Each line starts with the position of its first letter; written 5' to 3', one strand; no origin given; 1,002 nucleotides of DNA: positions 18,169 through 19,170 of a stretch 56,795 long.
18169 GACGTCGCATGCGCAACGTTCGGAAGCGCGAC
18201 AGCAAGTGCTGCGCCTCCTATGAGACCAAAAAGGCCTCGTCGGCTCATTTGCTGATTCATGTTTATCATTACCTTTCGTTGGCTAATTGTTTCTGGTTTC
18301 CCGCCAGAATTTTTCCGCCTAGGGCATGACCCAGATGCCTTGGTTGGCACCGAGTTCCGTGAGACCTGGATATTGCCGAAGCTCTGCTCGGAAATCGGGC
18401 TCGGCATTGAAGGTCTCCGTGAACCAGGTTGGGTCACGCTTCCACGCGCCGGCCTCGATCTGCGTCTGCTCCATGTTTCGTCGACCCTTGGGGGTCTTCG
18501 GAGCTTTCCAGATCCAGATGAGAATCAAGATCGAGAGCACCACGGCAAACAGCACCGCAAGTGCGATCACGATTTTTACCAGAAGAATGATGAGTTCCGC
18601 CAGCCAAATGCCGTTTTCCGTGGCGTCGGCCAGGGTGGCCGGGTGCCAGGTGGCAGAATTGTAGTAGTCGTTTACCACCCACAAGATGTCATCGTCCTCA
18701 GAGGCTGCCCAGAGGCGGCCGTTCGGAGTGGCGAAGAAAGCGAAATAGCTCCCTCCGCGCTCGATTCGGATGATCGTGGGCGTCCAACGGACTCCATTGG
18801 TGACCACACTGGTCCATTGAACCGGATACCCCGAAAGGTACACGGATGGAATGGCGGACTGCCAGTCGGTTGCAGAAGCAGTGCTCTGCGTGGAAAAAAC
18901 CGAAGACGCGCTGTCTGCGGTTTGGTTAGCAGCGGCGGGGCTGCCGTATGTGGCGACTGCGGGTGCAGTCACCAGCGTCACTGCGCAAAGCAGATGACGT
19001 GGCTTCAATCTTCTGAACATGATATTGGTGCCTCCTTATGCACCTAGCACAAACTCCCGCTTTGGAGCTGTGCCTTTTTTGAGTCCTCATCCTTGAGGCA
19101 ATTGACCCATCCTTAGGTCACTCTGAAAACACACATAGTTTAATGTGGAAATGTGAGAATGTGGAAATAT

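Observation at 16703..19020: Three tandem paralogues of an unknown signal-peptide/single-TM protein family on a high-GC island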

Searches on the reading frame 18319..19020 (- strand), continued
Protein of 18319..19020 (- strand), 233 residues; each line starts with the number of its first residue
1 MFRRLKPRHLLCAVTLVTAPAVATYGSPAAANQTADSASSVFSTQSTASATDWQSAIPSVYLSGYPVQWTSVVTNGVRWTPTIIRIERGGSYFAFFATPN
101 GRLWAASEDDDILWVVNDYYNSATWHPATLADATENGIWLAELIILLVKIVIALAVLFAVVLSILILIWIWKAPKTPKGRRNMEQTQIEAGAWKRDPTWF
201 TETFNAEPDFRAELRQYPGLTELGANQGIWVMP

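Call 55: search_solved_structures(query=A3, max_evalue=10)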
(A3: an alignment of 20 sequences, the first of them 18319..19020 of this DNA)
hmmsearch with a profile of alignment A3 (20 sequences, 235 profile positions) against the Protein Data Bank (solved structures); distinct sequences matched with E-value up to 10: 12.
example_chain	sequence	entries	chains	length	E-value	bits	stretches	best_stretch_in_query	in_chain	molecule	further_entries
8hds_A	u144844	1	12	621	0.74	12.4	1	25-73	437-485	Pam3 portal protein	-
8w5t_L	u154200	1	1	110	1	12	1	17-95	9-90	Light chain of Ab57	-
9p0a_C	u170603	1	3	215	1.3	11.6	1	1-52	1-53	Pilin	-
1wx2_B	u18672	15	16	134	1.8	11.2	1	3-31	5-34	MelC | CADDIE PROTEIN ORF378 | CADDIE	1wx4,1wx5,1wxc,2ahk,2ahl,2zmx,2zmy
8hdu_A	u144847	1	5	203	2.1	11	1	129-194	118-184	De novo design cavitated protein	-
9mqb_P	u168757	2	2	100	2.1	11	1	7-52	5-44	Osteocalcin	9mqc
3awx_B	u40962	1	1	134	2.2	10.9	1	3-31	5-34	MelC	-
3awz_B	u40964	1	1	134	2.4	10.7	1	3-31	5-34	MelC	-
3aws_B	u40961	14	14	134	2.4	10.7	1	3-31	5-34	MelC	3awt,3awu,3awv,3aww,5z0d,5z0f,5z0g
3ax0_B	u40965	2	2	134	2.5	10.7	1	3-31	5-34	MelC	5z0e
3awy_B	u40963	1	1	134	2.5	10.7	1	3-31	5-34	MelC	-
7cu3_A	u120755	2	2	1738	8.7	8.9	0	121-201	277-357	Sodium leak channel non-selective protein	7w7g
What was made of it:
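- Closest known: Tat-exported, C-tail-anchored membrane proteins. Same: The only PDB sequence similarity in that region is to the Tat signal of MelC1, and it is weak (call 55).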

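Call 56: search_protein_families(library=padloc, proteins=[window:18319-19020:-], max_evalue=0.1)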
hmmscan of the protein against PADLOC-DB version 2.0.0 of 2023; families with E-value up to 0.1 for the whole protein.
window:18319-19020:- (233 aa): 0 families

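Call 57: search_protein_families(library=phrogs, proteins=[window:18319-19020:-], max_evalue=0.1)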
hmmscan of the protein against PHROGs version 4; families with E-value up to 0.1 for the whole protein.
window:18319-19020:- (233 aa): 1 family
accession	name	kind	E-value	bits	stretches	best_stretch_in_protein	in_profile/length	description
phrog_25565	-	unknown function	0.068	14.1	0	150-182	39-71/82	-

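Call 74: fold_search(model_id=the predicted structure, library=viral)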
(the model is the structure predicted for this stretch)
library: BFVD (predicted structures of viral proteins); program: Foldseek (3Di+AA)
matches with E <= 10: 608; with E <= 0.001: 0
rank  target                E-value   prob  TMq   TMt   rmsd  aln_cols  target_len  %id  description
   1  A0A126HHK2            1.9e-01  0.66  0.22  0.11  16.0       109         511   11  (no name in the UniProt tables at hand)
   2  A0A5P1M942            2.1e-01  0.23  0.15  0.06  17.8       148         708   14  (no name in the UniProt tables at hand)
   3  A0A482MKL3            2.3e-01  0.23  0.14  0.26  13.9       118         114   14  Uncharacterized protein [Escherichia phage vB_EcoM_PHB13]
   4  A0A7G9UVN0            2.4e-01  0.28  0.17  0.09  15.9       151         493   16  (no name in the UniProt tables at hand)
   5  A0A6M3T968            2.7e-01  0.21  0.13  0.23  12.3        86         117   13  (no name in the UniProt tables at hand)
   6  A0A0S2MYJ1            2.8e-01  0.10  0.13  0.18  15.7       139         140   10  Uncharacterized protein [Enterococcus phage vB_EfaP_IME199]
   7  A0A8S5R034            3.4e-01  0.30  0.15  0.28  12.9        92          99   14  Uncharacterized protein [Podoviridae sp. ctyhE26]
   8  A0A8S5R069            3.6e-01  0.41  0.14  0.30   9.7        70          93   17  Uncharacterized protein [Podoviridae sp. ctyhE26]
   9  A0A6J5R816            3.6e-01  0.25  0.19  0.20  14.6       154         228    9  Uncharacterized protein [uncultured Caudovirales phage]
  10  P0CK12                4.0e-01  0.25  0.15  0.04  21.2       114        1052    9  P3N-PIPO polyprotein [Turnip mosaic virus (strain Quebec)]
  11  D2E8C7                4.0e-01  0.09  0.14  0.12  25.2       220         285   11  (no name in the UniProt tables at hand)
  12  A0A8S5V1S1            4.5e-01  0.18  0.10  0.30  10.7        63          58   14  Uncharacterized protein [Myoviridae sp. ctJ2i1]
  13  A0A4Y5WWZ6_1          4.5e-01  0.08  0.12  0.03  27.0       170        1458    8  (no name in the UniProt tables at hand)
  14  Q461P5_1              4.8e-01  0.38  0.17  0.06  21.1        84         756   14  Polyprotein (Fragment) [Bean common mosaic virus]
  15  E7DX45                4.8e-01  0.33  0.18  0.11  24.3       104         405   10  p1 protease (Fragment) [Soybean mosaic virus]
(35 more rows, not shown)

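Call 99: search_protein_families(library=pfam, alignment_id=A3, max_evalue=1)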
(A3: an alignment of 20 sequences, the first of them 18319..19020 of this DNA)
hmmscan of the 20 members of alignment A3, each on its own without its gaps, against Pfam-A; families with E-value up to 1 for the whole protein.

A. member 1, window:18319-19020:- (233 aa): 2 families
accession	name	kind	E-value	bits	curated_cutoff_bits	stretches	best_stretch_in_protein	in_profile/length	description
PF07494.17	Reg_prop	-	0.12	13.1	20.4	0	90-108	5-23/24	Two component regulator propeller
PF20990.2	DUF2207_C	-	0.15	12.1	33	1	137-187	163-204/247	Predicted membrane protein (DUF2207) C-terminal domain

B. families by the number of members that match (of 20 scanned): 28 families (the first 25 are shown)
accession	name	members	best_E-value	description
PF07494.17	Reg_prop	2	0.06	Two component regulator propeller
PF20990.2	DUF2207_C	2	0.15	Predicted membrane protein (DUF2207) C-terminal domain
PF12669.12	FeoB_associated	1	0.004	FeoB-associated Cys-rich membrane protein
PF03600.22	CitMHS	1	0.0089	Citrate transporter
PF17608.7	DUF5504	1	0.021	Family of unknown function (DUF5504)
PF20087.4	DUF6479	1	0.043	Family of unknown function (DUF6479)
PF21525.2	Nlp36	1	0.064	Neuropeptide-like peptide 36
PF15944.10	DUF4752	1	0.067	Domain of unknown function (DUF4752)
PF11368.13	DUF3169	1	0.068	Protein of unknown function (DUF3169)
PF15102.11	TMEM154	1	0.076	TMEM154 protein family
PF12197.13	lci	1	0.082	LCI fold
PF05568.16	ASFV_J13L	1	0.1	African swine fever virus J13L protein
PF25369.1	SH3_VIII-1_N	1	0.11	Myosin-1-like, N-terminal SH3 domain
PF22870.1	YibX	1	0.11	Protein YibX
PF10518.14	TAT_signal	1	0.11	TAT (twin-arginine translocation) pathway signal sequence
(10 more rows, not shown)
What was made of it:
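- On Kelch / Reg_prop beta-propeller repeats: Pfam Reg_prop hits 2 of 20 members at E 0.06-0.12, below its cut-off (call 99).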

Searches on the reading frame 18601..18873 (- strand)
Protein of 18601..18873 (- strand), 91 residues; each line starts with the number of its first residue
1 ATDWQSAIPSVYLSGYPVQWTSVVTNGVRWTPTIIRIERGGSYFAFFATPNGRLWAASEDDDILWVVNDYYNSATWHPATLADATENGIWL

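Call 71: find_homologous_proteins(query=A5, max_evalue=0.01)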
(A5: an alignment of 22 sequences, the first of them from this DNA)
Query A5 (22 sequences) (91 aa, profile of the alignment): 1 proteins with E <= 0.01 among 672 candidates.
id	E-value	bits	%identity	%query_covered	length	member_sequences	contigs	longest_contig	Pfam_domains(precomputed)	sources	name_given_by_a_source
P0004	1.0e-5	43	90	55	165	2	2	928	-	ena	-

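Call 72: search_solved_structures(query=A5, max_evalue=10)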
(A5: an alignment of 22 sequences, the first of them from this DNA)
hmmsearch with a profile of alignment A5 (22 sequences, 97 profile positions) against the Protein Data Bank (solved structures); distinct sequences matched with E-value up to 10: 8.
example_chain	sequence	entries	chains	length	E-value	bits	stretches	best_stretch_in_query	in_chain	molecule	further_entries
7ong_A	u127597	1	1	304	6.4e-10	42.1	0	55-78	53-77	SAKe6BE-L1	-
7pvp_A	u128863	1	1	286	1.8e-09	40.7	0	54-85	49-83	SAKe6BC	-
8pjr_A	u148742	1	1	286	2.5e-08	37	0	55-85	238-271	SAKe6AC-LB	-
8pjz_A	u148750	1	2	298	9.8e-05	25.5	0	55-86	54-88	SAKe6EEtal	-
5me6_A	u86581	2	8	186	0.25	14.6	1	24-89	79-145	Eukaryotic transcription initiation factor 4E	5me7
1xd5_A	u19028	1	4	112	0.25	14.5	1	43-76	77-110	antifungal protein GAFP-1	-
5me5_A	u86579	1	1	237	0.42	13.8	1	24-89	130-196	Eukaryotic transcription initiation factor 4E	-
8ol4_A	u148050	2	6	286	0.58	13.4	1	38-77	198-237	Cell wall surface anchor family protein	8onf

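Call 73: search_solved_structures(query=A5, max_evalue=0.01, show_alignments=2)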
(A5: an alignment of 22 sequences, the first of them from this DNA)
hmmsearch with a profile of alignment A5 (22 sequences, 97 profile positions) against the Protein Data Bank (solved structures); distinct sequences matched with E-value up to 0.01: 4.
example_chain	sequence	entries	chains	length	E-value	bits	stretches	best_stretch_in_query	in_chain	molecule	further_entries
7ong_A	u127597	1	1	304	6.4e-10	42.1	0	55-78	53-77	SAKe6BE-L1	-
7pvp_A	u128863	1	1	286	1.8e-09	40.7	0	54-85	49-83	SAKe6BC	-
8pjr_A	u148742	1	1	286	2.5e-08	37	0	55-85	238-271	SAKe6AC-LB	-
8pjz_A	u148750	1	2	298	9.8e-05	25.5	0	55-86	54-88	SAKe6EEtal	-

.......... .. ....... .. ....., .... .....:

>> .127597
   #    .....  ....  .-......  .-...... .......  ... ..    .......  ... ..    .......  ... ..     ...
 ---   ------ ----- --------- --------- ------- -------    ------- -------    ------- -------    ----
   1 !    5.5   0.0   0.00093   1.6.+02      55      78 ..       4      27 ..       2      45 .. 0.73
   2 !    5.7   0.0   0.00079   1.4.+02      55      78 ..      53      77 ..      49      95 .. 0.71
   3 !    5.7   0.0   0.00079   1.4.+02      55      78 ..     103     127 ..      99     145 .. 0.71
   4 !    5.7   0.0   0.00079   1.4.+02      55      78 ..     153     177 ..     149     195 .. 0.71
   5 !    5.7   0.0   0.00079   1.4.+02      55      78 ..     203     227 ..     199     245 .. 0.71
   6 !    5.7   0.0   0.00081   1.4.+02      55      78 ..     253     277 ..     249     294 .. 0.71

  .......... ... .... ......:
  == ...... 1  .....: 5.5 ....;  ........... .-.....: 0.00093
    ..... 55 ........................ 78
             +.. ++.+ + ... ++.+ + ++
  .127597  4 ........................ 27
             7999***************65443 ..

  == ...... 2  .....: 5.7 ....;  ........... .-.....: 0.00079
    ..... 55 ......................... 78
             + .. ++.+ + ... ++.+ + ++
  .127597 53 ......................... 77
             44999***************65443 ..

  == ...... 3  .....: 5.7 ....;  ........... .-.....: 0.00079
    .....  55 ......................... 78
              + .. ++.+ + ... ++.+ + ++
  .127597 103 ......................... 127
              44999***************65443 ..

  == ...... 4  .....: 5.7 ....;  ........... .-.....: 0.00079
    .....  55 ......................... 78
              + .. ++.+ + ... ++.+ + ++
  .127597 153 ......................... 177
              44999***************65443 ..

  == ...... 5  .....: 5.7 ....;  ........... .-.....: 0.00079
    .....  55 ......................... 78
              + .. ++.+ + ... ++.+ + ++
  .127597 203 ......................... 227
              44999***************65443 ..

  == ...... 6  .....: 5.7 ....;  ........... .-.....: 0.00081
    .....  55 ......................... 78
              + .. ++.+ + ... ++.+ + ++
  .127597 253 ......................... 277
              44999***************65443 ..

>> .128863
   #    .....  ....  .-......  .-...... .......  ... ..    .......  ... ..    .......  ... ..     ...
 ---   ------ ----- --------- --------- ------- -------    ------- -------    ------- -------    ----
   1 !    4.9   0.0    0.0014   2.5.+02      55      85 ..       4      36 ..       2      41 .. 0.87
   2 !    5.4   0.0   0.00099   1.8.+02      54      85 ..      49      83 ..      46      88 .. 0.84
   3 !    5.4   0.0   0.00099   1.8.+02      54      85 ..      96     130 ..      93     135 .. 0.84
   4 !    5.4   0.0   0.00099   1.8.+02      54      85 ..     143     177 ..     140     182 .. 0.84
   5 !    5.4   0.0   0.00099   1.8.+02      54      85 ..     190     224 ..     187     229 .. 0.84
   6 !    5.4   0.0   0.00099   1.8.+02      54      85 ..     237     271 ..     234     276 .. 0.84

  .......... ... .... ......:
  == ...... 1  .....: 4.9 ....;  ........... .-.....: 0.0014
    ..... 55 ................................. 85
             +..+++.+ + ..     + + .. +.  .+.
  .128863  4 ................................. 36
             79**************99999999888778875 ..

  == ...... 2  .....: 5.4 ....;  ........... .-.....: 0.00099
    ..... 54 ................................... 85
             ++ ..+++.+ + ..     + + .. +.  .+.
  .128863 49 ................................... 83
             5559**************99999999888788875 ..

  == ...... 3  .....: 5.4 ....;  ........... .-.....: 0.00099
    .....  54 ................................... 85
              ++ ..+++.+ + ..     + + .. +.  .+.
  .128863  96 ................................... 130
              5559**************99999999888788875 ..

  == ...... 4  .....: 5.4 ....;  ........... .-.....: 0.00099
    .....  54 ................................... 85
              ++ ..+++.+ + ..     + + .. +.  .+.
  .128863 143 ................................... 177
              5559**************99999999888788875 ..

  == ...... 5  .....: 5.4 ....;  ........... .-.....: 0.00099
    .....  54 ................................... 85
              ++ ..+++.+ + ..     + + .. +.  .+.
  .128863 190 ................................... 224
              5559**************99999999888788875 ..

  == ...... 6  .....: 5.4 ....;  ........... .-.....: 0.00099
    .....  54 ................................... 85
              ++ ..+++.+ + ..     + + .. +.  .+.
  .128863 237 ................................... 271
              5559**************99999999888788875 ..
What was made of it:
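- On Kelch / Reg_prop beta-propeller repeats: The PDB profile hits to the SAKe designer propellers (E 6e-10) are six identical 5.5-bit matches, each with i-E ~150 (calls 72, 73).
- Tried and rejected: PDB sequence profiles gave only signal-peptide noise (MelC1) and the repeat-inflated SAKe artefact (calls 55, 72, 73).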
